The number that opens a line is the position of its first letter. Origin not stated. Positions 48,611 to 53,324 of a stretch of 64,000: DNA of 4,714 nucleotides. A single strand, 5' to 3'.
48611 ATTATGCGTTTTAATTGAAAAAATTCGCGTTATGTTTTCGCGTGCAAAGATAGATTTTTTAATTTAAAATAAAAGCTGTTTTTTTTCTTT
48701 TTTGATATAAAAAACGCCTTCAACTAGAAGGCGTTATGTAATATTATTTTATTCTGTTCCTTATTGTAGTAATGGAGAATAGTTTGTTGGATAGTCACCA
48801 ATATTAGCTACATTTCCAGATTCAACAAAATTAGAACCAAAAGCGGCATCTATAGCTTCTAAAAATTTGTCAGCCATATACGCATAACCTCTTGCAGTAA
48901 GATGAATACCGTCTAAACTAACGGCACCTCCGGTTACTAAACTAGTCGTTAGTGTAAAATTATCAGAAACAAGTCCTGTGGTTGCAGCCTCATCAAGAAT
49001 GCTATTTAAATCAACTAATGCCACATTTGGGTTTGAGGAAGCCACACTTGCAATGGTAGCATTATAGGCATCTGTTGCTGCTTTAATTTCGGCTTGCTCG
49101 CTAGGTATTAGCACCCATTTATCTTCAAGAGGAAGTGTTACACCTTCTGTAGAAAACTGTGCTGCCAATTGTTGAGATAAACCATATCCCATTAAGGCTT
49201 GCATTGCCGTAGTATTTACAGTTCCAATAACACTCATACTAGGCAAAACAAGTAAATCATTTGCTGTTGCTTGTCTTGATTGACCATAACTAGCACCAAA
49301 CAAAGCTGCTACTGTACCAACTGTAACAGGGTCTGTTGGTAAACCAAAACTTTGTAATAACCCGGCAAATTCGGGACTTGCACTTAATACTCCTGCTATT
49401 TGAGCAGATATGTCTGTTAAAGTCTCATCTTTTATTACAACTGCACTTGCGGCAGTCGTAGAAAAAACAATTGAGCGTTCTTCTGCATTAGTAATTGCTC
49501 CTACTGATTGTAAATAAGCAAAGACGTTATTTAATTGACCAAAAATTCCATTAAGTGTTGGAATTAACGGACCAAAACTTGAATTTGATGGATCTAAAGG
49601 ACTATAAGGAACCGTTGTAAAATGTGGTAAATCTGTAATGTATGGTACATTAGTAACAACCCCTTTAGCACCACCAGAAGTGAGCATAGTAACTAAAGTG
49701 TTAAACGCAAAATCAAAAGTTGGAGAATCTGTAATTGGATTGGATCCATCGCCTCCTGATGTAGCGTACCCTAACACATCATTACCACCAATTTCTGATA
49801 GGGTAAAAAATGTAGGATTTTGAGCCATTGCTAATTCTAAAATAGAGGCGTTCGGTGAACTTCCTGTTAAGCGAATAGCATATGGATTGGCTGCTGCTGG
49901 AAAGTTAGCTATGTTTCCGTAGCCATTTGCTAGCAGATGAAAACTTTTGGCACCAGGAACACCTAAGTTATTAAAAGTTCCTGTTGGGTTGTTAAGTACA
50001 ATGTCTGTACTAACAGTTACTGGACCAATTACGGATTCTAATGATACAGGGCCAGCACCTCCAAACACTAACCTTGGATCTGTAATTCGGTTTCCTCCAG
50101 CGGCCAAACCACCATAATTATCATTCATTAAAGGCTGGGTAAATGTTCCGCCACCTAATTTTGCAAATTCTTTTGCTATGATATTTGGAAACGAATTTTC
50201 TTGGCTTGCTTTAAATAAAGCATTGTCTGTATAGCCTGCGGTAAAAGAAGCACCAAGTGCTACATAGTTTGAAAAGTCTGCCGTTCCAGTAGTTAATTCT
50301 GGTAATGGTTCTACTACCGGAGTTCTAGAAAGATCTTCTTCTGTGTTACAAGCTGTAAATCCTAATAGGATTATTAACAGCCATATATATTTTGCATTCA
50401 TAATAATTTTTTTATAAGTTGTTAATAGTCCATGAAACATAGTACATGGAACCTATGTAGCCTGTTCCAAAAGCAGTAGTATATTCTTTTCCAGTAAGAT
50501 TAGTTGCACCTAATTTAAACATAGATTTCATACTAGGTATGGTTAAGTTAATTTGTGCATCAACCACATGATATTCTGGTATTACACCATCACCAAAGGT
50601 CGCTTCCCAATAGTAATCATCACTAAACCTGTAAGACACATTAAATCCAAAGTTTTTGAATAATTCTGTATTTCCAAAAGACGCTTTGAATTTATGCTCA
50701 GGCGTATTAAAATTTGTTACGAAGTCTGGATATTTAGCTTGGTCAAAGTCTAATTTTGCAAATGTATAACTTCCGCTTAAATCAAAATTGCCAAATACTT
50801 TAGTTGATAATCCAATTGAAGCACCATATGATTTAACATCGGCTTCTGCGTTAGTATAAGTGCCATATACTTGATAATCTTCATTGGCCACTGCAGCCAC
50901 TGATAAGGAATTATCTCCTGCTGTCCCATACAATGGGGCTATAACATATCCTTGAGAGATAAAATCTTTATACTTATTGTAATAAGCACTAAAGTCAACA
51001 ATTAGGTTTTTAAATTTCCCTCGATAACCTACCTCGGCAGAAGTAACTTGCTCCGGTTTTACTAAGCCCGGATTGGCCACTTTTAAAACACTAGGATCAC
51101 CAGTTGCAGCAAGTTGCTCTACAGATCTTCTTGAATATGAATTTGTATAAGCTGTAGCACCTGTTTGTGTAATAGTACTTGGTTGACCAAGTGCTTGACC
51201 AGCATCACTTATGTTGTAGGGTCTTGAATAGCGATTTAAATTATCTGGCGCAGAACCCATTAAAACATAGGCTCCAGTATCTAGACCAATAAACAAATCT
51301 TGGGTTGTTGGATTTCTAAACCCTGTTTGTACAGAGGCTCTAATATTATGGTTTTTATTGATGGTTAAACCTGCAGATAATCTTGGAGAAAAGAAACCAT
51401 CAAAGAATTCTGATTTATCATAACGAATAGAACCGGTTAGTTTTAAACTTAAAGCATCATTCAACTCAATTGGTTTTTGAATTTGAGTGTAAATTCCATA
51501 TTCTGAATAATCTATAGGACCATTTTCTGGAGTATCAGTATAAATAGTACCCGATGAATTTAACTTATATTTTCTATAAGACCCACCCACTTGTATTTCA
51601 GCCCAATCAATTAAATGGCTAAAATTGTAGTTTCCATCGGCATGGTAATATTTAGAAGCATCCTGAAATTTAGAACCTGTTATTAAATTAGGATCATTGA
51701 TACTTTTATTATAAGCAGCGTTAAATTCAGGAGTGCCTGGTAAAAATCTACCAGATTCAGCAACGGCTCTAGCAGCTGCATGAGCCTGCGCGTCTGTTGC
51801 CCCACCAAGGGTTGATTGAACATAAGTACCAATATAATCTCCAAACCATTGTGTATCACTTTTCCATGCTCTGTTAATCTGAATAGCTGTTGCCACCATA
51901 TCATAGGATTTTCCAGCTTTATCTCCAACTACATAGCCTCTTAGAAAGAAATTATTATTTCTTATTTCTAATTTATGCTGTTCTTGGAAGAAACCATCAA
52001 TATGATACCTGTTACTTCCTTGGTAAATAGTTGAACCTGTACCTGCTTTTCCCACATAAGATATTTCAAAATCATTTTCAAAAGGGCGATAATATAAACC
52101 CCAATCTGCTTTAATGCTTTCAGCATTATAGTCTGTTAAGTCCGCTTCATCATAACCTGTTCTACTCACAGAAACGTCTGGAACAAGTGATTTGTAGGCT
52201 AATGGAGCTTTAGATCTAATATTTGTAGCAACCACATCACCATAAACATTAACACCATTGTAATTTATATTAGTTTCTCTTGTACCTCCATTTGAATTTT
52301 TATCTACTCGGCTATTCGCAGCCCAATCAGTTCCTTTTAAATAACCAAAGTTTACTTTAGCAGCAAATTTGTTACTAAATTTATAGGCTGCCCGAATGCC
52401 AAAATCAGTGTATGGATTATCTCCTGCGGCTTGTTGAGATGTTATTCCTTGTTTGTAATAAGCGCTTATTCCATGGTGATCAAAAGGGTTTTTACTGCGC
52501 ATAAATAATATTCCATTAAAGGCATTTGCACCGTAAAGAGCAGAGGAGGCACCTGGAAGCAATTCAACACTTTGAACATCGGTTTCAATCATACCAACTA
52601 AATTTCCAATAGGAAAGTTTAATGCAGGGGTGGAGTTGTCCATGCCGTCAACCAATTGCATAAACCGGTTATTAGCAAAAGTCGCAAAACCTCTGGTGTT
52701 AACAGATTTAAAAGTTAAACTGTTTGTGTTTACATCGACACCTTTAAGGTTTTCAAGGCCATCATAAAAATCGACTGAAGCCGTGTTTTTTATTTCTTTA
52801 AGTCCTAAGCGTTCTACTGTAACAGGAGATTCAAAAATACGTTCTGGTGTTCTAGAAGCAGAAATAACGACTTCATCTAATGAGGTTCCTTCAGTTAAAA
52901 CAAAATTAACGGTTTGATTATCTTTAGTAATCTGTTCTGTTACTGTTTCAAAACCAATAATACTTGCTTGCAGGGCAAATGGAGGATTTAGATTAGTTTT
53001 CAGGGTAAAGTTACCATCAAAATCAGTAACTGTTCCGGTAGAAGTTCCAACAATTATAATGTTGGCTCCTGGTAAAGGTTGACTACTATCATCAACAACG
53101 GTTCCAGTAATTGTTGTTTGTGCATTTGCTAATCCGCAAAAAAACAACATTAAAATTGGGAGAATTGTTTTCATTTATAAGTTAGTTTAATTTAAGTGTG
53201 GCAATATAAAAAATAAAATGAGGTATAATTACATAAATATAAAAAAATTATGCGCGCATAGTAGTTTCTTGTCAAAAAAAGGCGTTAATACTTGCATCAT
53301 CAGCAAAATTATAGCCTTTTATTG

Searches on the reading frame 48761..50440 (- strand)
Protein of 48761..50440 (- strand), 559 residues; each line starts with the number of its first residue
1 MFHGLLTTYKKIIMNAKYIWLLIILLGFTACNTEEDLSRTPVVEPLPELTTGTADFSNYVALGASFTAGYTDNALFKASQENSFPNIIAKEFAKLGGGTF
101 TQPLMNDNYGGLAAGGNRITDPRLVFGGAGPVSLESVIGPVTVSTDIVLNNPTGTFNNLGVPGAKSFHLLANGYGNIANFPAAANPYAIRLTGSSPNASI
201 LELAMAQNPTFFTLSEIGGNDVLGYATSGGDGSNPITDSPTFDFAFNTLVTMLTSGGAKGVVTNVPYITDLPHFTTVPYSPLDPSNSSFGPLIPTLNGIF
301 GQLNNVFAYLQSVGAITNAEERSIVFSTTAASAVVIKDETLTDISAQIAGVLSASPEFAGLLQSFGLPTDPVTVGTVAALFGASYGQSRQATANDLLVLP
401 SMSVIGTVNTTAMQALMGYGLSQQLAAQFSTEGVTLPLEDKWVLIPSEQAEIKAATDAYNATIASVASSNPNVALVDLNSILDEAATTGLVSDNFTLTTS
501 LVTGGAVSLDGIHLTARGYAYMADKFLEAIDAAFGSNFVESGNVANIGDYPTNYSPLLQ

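Call 44: search_protein_families(library=pfam, proteins=[window:48761-50440:-], max_evalue=1)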
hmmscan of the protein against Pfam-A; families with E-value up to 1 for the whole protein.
window:48761-50440:- (559 aa): 4 families
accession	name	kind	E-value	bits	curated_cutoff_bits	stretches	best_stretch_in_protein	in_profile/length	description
PF00657.28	Lipase_GDSL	-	1.5e-08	35.5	23.6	2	448-526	144-208/208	GDSL-like Lipase/Acylhydrolase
PF13472.12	Lipase_GDSL_2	-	2.9e-07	31.6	32.9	1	448-520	120-177/178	GDSL-like Lipase/Acylhydrolase family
PF21158.3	flgK_1st_1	-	0.02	15.4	24.2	1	491-527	42-78/81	Flagellar hook-associated protein 1, D2-like domain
PF04311.20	DUF459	-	0.032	14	27.2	1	442-528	113-196/197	Protein of unknown function (DUF459)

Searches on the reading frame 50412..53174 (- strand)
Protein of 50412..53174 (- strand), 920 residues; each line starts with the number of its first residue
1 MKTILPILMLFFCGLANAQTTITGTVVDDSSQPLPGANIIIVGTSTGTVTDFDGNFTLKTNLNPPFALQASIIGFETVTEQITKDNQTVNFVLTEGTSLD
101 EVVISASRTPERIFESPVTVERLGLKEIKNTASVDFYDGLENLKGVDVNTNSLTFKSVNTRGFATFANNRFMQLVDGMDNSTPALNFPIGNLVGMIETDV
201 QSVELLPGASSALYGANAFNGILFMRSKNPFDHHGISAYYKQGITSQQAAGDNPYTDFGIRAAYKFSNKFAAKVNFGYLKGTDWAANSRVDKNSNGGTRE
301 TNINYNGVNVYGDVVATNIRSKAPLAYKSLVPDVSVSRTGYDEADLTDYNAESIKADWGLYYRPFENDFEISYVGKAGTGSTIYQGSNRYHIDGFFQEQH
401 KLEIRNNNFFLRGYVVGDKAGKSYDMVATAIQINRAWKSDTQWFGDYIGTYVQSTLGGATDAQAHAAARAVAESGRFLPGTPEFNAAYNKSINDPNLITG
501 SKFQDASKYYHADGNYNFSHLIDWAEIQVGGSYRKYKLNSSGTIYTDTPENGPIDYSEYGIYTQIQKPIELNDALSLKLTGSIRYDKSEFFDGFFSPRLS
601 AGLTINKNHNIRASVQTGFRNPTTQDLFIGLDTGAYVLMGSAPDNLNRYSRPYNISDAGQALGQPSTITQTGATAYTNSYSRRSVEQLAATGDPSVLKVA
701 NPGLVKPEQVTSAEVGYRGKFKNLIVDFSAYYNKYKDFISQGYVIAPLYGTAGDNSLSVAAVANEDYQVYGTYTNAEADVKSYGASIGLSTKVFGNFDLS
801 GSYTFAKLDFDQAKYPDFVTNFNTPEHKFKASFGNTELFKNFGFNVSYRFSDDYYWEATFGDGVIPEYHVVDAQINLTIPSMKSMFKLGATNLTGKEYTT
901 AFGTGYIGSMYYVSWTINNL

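Call 44: search_protein_families(library=pfam, proteins=[window:50412-53174:-], max_evalue=1)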
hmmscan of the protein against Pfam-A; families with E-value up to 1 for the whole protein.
window:50412-53174:- (920 aa): 5 families
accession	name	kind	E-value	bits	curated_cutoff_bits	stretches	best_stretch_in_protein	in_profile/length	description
PF00593.30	TonB_dep_Rec_b-barrel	-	8.4e-30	105.4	27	1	480-893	78-436/436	TonB dependent receptor-like, beta-barrel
PF13715.12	CarbopepD_reg_2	-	5.7e-20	71.6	32.2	1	22-104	1-88/88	CarboxypepD_reg-like domain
PF07715.20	Plug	-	7.9e-13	49.3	23.9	1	114-222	3-107/107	TonB-dependent Receptor Plug Domain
PF13620.12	CarboxypepD_reg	-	9.7e-13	48.7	32.3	1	21-94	1-82/82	Carboxypeptidase regulatory-like domain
PF15976.11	CooC_C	-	0.02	15.3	29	1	20-62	17-57/93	CS1-pili formation C-terminal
